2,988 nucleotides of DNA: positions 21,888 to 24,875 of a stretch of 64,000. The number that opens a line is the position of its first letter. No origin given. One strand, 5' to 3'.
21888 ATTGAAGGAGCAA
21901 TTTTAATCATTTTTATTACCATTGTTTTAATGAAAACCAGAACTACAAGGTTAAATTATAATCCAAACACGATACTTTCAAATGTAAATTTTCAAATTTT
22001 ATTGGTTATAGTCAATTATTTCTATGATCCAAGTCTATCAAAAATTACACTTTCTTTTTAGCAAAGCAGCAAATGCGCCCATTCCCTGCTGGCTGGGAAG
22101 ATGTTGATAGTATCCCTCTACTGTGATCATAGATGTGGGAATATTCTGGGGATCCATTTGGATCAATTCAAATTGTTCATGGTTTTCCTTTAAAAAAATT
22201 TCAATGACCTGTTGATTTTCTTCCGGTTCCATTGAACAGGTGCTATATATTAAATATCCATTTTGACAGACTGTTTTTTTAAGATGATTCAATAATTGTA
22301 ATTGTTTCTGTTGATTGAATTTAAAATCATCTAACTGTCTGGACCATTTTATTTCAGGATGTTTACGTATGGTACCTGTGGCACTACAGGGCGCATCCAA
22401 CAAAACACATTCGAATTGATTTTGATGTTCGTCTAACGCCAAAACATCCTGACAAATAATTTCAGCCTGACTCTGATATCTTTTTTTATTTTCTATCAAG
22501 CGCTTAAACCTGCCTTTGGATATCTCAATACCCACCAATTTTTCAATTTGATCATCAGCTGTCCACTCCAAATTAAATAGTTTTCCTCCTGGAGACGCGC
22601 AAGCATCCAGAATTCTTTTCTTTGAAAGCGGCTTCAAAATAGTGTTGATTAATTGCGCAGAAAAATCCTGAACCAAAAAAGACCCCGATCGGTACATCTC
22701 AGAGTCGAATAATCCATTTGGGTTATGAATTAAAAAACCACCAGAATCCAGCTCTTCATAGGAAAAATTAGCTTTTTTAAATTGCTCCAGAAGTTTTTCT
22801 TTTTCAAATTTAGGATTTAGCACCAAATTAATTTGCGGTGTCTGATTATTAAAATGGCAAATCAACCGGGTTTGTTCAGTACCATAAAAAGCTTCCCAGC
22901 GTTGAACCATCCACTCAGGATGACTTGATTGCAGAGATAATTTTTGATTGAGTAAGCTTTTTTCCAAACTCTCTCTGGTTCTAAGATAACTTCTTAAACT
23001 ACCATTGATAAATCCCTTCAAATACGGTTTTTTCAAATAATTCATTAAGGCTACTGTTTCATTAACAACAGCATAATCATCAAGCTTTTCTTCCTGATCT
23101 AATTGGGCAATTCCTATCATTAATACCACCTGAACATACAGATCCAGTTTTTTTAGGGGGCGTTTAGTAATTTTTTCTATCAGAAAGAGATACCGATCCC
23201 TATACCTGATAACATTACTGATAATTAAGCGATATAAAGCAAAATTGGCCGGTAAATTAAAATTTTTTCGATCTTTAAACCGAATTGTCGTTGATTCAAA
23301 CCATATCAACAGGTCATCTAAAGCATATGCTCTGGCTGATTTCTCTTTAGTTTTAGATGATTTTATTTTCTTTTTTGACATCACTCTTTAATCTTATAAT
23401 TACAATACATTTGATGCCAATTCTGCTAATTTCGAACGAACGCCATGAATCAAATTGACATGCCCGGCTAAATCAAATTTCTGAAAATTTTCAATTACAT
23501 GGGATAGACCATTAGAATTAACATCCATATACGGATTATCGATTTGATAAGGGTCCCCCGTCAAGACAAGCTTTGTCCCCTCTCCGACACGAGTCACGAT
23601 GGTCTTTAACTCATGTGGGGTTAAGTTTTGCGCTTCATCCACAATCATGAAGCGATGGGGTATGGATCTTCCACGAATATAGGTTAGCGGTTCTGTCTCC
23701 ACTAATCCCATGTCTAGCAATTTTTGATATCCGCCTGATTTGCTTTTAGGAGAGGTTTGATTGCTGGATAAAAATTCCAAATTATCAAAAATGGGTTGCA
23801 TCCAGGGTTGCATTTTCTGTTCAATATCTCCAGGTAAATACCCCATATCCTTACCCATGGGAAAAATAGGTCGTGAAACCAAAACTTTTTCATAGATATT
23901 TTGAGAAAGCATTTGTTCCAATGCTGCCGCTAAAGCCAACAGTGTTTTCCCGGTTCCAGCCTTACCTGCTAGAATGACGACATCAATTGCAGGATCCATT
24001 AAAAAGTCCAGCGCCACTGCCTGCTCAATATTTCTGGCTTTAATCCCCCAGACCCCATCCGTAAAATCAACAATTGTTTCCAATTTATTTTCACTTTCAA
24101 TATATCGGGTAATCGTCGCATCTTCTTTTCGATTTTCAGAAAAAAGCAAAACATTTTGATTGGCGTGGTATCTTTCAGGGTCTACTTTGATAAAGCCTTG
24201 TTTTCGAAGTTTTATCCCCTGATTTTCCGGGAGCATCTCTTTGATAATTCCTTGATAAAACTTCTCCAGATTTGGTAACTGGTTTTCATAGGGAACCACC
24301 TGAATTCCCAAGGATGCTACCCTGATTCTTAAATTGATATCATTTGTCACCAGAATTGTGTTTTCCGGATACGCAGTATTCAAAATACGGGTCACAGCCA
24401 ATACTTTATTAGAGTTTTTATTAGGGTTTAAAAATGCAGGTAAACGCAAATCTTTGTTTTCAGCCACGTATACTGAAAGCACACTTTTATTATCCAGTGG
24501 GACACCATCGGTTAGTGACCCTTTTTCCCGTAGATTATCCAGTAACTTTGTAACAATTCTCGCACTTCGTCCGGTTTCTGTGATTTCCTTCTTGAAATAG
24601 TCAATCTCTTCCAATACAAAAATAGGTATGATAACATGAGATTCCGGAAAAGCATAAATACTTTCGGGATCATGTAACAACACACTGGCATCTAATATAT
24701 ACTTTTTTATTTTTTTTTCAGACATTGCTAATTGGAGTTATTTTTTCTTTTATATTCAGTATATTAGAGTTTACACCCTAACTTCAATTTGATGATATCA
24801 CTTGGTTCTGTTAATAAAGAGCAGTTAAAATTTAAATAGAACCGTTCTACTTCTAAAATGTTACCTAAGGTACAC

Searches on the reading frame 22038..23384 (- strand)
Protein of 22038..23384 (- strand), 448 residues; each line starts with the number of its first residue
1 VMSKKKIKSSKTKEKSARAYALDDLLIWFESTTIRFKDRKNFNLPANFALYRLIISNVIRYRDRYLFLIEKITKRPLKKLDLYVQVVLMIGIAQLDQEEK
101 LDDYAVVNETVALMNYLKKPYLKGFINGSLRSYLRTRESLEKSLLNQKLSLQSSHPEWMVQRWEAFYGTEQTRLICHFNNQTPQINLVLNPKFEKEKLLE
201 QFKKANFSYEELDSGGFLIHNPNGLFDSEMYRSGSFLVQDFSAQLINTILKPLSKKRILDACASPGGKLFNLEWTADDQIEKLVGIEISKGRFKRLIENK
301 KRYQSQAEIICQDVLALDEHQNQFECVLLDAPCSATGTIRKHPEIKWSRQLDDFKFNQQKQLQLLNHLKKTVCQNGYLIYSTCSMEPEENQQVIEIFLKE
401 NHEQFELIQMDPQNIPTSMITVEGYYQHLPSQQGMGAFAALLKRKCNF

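Call 46: search_protein_families(library=pfam, proteins=[window:22038-23384:-], max_evalue=1e-10)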
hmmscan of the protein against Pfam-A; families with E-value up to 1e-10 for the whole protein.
window:22038-23384:- (448 aa): 2 families
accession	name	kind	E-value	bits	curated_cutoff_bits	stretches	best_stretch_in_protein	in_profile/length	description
PF01189.24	Methyltr_RsmB-F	-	9.5e-45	153.1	27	1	248-442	2-198/199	16S rRNA methyltransferase RsmB/F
PF01029.23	NusB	-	1.3e-14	55.2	23.1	1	44-135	41-133/133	NusB family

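Call 47: find_homologous_proteins(query=window:22038-23384:-, max_evalue=1e-40)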
Query window:22038-23384:- (448 aa): 323 proteins with E <= 1e-40 among 7189 candidates; the best 120 are listed.
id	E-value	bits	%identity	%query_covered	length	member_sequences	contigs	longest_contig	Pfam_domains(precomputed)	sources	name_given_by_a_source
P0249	1.4e-298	1008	100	100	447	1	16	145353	PF01189.24,PF22458.2,PF01029.24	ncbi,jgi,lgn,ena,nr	ncbi:MAG: hypothetical protein HOD92_13020 [Deltaproteobacteria bacterium]|jgi:16S rRNA (cytosine967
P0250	2.9e-263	891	89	97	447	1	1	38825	PF01189.24,PF22458.2,PF01029.24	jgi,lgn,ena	-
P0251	1.1e-256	870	85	96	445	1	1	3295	PF01189.24,PF22458.2,PF01029.24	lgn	-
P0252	1.4e-222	757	75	97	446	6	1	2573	PF01189.24,PF22458.2,PF01029.24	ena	-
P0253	1.7e-211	721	71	97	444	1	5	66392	PF01189.24,PF22458.2,PF01029.24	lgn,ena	-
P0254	1.0e-201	689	68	99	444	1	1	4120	PF13847.13,PF01189.24,PF22458.2,PF01029.24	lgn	-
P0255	4.6e-130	452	48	98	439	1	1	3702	PF01189.24,PF22458.2,PF01029.24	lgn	-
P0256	1.4e-129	451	48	96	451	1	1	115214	PF13847.13,PF01189.24,PF22458.2,PF01029.24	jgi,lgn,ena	-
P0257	2.7e-129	450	47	99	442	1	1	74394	PF01189.24,PF22458.2,PF01029.24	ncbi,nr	ncbi:MAG: hypothetical protein GY866_05225 [Proteobacteria bacterium]|nr:hypothetical protein [Pseud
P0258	9.1e-127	442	47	96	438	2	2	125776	PF01189.24,PF22458.2,PF01029.24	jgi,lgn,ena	-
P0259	2.9e-126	440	47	99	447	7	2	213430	PF01189.24,PF22458.2,PF01029.24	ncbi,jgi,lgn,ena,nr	ncbi:MAG: hypothetical protein HOK67_08410 [Deltaproteobacteria bacterium]|nr:hypothetical protein [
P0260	6.0e-126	439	48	98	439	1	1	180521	PF01189.24,PF22458.2,PF01029.24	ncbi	-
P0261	1.7e-125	437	46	97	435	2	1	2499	PF13847.13,PF01189.24,PF22458.2,PF01029.24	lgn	-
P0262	2.1e-125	437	47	98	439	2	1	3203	PF01189.24,PF22458.2,PF01029.24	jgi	jgi:16S rRNA (cytosine967-C5)-methyltransferase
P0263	5.9e-125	436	46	95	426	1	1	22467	PF01189.24,PF22458.2,PF01029.24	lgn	-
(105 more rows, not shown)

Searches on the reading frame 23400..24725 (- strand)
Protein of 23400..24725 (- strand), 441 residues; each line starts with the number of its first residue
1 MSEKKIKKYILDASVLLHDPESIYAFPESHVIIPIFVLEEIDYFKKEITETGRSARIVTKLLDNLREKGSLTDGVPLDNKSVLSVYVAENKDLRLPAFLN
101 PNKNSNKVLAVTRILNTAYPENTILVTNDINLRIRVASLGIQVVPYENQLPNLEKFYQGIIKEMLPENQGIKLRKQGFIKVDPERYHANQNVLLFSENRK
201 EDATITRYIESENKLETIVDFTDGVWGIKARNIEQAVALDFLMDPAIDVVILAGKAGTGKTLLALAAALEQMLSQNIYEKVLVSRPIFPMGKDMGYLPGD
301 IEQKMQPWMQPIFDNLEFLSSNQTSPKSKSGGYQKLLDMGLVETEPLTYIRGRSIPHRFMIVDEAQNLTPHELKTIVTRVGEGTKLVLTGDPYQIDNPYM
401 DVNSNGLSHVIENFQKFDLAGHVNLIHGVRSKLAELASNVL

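Call 46: search_protein_families(library=pfam, proteins=[window:23400-24725:-], max_evalue=1e-10)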
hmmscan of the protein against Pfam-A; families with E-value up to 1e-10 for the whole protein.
window:23400-24725:- (441 aa): 2 families
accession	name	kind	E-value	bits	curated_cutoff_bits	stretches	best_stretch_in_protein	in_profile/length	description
PF02562.22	PhoH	-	5.7e-50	170.1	27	1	228-435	2-198/205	PhoH-like protein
PF13638.12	PIN_4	-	2.2e-23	83.5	21.9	1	9-146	1-131/132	PIN domain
